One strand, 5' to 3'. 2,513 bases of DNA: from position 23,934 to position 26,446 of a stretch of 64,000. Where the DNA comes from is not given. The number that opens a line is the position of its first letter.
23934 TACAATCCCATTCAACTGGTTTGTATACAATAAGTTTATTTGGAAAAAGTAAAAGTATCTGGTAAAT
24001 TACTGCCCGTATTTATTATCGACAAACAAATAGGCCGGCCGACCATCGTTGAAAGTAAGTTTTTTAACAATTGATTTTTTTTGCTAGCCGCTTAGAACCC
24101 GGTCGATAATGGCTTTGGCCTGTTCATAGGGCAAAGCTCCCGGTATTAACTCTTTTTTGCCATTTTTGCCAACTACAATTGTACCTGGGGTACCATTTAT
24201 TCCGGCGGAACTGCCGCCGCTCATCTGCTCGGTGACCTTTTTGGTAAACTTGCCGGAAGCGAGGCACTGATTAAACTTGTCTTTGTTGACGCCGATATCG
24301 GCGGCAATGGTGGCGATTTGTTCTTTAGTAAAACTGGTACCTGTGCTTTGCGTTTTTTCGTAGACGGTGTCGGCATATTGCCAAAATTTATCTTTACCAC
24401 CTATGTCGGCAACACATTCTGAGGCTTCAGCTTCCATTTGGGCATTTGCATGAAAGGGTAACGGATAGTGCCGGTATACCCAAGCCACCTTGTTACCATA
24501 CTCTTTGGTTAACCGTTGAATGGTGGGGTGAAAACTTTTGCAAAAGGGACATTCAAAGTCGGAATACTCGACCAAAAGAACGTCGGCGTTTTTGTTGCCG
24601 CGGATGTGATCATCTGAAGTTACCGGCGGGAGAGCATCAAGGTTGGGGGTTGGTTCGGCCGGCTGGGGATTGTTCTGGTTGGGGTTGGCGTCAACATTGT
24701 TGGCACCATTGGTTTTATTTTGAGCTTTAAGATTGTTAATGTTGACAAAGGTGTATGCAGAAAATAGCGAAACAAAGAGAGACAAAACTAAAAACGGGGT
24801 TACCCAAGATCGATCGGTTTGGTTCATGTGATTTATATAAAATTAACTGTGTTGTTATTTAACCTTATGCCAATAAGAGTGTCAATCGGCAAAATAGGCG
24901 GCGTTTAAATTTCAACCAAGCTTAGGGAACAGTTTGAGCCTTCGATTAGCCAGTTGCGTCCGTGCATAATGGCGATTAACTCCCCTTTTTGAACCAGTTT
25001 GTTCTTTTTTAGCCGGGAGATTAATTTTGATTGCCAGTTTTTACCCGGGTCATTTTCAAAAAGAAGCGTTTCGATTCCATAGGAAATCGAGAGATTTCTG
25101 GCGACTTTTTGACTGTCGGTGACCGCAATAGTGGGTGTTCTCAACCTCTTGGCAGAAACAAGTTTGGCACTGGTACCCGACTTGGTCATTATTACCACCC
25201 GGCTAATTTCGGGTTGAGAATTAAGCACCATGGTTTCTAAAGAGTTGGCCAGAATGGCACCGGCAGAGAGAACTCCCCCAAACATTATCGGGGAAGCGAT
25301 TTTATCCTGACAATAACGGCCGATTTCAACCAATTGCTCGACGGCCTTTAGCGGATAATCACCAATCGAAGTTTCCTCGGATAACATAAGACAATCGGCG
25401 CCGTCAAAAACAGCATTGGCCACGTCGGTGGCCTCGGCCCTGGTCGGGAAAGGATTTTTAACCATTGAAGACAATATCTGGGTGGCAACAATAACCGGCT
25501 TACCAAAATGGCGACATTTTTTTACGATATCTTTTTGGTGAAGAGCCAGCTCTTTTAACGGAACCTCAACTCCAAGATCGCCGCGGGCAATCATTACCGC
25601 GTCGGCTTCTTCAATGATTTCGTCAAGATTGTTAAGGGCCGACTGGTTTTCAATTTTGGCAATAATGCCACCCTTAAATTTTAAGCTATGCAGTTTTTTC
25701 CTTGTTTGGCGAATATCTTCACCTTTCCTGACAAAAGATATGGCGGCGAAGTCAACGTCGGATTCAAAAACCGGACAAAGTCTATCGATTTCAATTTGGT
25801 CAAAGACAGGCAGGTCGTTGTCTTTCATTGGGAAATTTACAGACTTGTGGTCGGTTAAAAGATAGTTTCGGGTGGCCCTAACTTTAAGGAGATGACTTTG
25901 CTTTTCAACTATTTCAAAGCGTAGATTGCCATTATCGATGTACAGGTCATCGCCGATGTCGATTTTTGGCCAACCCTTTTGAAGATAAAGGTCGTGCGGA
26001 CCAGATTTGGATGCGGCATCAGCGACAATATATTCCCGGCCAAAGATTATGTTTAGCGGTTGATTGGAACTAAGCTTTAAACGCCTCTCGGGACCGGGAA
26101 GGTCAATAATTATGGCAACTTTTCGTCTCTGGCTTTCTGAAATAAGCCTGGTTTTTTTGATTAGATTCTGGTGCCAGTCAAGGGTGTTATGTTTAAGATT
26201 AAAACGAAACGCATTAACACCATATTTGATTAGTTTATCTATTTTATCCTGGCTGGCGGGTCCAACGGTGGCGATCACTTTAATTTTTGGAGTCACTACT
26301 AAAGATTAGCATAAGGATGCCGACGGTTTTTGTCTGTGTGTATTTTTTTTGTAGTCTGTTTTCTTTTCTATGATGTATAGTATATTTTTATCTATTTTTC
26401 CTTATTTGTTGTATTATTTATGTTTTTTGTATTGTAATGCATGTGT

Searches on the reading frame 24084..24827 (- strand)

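Call 62: search_protein_families(library=pfam, proteins=[window:24084-24827:-], max_evalue=0.01)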
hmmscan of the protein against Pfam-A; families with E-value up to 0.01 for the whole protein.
window:24084-24827:- (247 aa): 6 families
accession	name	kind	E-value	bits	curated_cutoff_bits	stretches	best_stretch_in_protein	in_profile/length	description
PF13462.12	Thioredoxin_4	-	4.5e-24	85.9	23.2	1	71-242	3-164/165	Thioredoxin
PF01323.26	DSBA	-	1.1e-18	68.2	25.6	1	85-239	2-188/191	DSBA-like thioredoxin domain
PF13098.12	Thioredoxin_2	-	2.2e-06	28.4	27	1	80-240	4-103/104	Thioredoxin-like domain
PF18400.7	Thioredoxin_12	-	3.4e-05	24.2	26.1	0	69-122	130-183/190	Thioredoxin-like domain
PF00085.26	Thioredoxin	-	0.0012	19.3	23.5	0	79-115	16-52/103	Thioredoxin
PF08534.16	Redoxin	-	0.008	16.4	26.6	0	79-168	27-108/148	Redoxin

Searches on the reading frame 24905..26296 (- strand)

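Call 62: search_protein_families(library=pfam, proteins=[window:24905-26296:-], max_evalue=0.01)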
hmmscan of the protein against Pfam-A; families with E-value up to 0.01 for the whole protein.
window:24905-26296:- (463 aa): 2 families
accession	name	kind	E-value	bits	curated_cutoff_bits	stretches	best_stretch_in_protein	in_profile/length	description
PF00224.27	PK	-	2.8e-89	299.9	30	1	4-319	3-328/328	Pyruvate kinase, barrel domain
PF02887.21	PK_C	-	4.3e-14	53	28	1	363-449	15-102/114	Pyruvate kinase, alpha/beta domain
